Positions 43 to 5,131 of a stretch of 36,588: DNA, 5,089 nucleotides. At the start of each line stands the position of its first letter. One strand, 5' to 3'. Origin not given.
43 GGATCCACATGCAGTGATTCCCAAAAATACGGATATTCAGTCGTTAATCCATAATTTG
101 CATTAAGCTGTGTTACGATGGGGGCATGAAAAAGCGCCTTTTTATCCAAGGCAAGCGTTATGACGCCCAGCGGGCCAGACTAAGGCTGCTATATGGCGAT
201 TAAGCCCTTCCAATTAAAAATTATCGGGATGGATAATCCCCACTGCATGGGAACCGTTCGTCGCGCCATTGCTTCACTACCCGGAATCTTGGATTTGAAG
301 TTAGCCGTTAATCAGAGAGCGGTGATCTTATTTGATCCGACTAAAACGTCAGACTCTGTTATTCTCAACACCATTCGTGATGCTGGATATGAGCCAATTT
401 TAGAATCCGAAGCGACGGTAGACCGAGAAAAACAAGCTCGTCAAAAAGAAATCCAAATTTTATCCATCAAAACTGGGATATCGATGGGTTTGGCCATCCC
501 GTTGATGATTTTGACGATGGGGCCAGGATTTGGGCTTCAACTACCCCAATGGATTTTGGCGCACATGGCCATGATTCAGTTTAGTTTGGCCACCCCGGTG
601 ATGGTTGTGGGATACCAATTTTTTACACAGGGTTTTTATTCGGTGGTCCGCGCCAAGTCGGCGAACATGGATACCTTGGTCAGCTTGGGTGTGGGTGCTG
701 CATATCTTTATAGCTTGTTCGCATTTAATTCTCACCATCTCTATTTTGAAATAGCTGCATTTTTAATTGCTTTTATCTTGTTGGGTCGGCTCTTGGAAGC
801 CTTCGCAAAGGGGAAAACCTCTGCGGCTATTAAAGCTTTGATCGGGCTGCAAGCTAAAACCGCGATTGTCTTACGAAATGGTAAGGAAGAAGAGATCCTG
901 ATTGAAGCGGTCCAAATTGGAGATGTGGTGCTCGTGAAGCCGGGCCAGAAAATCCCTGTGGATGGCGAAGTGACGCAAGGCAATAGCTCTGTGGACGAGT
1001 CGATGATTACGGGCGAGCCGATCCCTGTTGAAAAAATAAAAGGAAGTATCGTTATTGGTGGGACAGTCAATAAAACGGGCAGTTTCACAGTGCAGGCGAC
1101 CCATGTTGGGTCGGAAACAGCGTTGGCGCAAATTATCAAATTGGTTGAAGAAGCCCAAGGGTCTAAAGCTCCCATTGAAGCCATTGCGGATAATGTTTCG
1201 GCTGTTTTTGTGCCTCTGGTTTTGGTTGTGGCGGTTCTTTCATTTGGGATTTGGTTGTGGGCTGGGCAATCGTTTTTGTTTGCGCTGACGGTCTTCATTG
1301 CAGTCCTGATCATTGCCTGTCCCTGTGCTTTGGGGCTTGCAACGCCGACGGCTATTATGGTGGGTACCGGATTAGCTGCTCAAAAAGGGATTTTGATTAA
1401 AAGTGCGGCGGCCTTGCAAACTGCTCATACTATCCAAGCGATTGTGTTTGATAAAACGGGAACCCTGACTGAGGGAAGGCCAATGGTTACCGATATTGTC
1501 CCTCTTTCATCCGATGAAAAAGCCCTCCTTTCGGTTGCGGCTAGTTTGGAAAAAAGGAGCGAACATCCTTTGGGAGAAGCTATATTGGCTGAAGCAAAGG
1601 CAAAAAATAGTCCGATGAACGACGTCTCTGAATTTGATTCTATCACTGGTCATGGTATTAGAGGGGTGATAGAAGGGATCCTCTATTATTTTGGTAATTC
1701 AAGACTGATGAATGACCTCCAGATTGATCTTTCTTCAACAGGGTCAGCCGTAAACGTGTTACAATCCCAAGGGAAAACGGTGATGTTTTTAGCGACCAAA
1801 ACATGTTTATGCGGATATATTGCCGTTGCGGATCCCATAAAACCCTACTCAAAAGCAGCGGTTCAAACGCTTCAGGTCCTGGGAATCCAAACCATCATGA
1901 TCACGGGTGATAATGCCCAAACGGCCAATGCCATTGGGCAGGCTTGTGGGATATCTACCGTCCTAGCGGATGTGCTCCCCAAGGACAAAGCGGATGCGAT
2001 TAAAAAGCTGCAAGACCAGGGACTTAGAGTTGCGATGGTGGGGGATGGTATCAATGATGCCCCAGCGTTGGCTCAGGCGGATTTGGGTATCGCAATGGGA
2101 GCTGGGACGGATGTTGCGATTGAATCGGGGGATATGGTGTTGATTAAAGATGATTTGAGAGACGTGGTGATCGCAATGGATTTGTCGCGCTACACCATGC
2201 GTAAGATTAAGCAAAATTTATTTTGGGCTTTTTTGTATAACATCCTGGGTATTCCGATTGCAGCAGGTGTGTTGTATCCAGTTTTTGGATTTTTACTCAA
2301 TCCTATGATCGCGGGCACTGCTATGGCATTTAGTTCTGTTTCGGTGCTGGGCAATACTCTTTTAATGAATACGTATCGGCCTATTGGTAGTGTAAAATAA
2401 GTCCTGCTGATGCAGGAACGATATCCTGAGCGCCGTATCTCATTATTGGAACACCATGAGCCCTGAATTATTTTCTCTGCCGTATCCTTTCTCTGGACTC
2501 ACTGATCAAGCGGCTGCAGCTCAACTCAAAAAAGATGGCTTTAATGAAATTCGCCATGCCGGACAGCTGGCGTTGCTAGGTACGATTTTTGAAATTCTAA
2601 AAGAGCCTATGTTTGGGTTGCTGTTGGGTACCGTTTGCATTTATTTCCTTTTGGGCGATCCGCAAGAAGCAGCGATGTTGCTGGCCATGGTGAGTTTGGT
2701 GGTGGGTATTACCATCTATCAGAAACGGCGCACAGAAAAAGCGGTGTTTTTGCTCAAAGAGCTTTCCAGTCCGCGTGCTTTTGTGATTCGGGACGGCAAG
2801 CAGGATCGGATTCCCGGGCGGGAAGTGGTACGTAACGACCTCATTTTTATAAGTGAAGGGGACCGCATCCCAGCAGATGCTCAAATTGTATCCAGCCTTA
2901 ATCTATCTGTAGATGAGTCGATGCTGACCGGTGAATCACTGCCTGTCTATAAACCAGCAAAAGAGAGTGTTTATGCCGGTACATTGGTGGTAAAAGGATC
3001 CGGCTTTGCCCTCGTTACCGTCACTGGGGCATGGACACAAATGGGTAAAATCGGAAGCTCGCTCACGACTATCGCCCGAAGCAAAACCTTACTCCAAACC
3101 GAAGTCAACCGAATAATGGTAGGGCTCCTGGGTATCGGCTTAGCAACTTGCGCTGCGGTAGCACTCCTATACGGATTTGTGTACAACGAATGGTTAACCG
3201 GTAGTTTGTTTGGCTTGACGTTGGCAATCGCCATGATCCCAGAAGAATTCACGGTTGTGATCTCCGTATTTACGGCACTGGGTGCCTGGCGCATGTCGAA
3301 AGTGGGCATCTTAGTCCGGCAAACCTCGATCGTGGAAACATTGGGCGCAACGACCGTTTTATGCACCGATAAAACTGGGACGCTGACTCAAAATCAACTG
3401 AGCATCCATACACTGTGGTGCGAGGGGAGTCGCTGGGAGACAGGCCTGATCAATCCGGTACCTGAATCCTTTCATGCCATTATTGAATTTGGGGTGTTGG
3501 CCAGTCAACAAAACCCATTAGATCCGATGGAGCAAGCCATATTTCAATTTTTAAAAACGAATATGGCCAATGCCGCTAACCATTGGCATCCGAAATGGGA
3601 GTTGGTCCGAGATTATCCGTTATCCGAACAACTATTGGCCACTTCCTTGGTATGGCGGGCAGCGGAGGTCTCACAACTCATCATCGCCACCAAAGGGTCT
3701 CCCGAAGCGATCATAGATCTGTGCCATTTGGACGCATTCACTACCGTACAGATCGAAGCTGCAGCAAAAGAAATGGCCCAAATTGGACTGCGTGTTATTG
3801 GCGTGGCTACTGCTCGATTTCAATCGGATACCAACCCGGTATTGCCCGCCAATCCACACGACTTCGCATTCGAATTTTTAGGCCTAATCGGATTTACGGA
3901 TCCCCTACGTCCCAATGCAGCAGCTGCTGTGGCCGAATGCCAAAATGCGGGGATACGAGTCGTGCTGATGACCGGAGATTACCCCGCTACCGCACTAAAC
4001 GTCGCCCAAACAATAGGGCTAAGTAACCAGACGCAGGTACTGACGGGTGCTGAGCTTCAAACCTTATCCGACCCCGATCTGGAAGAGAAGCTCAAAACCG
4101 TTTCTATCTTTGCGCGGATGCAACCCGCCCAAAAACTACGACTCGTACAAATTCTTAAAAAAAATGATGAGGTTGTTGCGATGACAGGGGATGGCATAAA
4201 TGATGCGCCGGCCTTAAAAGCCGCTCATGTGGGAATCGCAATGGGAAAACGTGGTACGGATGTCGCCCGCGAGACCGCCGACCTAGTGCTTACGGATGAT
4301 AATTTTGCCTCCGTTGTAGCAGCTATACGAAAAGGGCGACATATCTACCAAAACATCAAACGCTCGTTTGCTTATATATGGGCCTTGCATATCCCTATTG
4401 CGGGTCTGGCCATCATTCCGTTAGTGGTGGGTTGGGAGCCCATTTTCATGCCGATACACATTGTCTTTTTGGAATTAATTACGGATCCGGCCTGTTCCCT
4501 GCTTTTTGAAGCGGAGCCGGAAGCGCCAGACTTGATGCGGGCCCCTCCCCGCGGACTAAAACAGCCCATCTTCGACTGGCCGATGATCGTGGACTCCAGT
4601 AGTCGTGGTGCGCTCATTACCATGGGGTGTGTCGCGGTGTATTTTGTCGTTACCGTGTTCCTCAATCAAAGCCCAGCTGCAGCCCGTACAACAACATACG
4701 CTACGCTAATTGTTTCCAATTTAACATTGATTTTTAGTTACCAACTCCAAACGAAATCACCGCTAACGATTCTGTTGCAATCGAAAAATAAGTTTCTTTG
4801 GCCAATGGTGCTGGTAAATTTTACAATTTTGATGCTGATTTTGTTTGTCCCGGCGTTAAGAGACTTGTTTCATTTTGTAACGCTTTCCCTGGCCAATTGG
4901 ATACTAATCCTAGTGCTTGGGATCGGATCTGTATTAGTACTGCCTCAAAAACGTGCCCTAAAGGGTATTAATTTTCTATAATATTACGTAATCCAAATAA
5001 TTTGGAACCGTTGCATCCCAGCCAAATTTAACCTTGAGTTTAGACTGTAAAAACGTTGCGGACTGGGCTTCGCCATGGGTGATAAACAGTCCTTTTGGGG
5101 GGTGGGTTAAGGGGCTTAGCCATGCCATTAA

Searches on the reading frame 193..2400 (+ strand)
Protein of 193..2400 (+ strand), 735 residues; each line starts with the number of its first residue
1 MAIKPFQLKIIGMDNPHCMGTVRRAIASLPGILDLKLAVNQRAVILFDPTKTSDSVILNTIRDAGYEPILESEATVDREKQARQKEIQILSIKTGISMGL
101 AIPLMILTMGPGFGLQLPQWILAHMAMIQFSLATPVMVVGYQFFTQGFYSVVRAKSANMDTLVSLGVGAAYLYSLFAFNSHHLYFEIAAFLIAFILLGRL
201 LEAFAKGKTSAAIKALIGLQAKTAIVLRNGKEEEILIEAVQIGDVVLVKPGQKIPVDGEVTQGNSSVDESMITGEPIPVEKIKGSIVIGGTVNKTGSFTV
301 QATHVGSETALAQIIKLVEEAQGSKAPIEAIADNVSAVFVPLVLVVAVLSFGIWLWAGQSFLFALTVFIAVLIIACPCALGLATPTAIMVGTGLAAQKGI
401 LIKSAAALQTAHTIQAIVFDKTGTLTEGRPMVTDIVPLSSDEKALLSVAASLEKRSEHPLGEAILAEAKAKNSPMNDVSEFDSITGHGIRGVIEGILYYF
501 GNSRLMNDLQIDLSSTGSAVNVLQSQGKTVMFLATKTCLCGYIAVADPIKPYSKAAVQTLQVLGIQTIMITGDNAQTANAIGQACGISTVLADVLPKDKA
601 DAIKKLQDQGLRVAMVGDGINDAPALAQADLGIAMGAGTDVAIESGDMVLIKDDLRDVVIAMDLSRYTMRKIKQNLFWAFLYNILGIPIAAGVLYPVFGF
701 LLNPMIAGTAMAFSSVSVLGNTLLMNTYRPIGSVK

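Call 11: search_protein_families(library=pfam, proteins=[window:193-2400:+], max_evalue=0.001)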
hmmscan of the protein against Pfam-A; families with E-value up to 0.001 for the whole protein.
window:193-2400:+ (735 aa): 4 families
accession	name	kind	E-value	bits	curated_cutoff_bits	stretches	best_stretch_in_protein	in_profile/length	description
PF00122.25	E1-E2_ATPase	-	1.5e-59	201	28.1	1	219-398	2-181/181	E1-E2 ATPase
PF00702.32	Hydrolase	-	1.6e-38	133.4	26.4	1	414-630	1-191/191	haloacid dehalogenase-like hydrolase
PF00403.32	HMA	-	1.6e-07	32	24.8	1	8-67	2-62/62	Heavy-metal-associated domain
PF08282.18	Hydrolase_3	-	0.00082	19.6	20.9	0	604-651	193-244/255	haloacid dehalogenase-like hydrolase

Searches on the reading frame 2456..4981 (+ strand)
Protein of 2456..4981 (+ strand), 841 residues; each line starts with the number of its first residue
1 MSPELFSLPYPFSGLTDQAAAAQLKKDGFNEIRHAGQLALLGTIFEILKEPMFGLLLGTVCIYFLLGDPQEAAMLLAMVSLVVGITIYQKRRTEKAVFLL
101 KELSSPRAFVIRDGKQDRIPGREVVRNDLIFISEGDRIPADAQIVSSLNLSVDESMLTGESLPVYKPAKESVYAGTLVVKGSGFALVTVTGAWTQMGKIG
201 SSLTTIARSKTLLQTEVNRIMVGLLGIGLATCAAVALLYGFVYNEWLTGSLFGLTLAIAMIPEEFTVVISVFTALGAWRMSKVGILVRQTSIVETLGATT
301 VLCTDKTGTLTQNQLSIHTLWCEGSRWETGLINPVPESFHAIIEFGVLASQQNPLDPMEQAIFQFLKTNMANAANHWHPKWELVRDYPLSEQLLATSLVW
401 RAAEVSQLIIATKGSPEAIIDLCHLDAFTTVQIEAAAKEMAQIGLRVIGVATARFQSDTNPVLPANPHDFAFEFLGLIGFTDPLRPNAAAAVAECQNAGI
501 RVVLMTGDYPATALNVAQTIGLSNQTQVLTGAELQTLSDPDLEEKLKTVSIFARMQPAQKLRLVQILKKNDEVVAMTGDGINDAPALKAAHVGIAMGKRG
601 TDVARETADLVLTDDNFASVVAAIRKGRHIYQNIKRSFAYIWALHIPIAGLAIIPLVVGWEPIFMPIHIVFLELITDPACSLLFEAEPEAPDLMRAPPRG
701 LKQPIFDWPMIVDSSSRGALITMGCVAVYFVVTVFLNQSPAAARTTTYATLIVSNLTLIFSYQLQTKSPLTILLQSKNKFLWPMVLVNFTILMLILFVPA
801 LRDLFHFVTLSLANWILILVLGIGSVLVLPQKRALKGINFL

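Call 11: search_protein_families(library=pfam, proteins=[window:2456-4981:+], max_evalue=0.001)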
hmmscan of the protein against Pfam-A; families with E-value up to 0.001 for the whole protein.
window:2456-4981:+ (841 aa): 7 families
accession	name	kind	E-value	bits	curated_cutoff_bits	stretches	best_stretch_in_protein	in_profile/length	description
PF00122.25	E1-E2_ATPase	-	5.3e-44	150.3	28.1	1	103-282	2-180/181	E1-E2 ATPase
PF00689.26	Cation_ATPase_C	-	2.7e-32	112.4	27.3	1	663-828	3-168/175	Cation transporting ATPase, C-terminus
PF00702.32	Hydrolase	-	7.4e-20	72.6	26.4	1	301-591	3-191/191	haloacid dehalogenase-like hydrolase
PF08282.18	Hydrolase_3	-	1.6e-07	31.8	20.9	1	563-624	195-255/255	haloacid dehalogenase-like hydrolase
PF00690.31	Cation_ATPase_N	-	3.1e-05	24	20.4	1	13-62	19-68/69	Cation transporter/ATPase, N-terminus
PF12710.13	HAD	-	0.00053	20.9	27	0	484-588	86-189/189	haloacid dehalogenase-like hydrolase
PF13246.12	Cation_ATPase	-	0.00073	20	21.7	0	356-423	22-88/91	Cation transport ATPase (P-type)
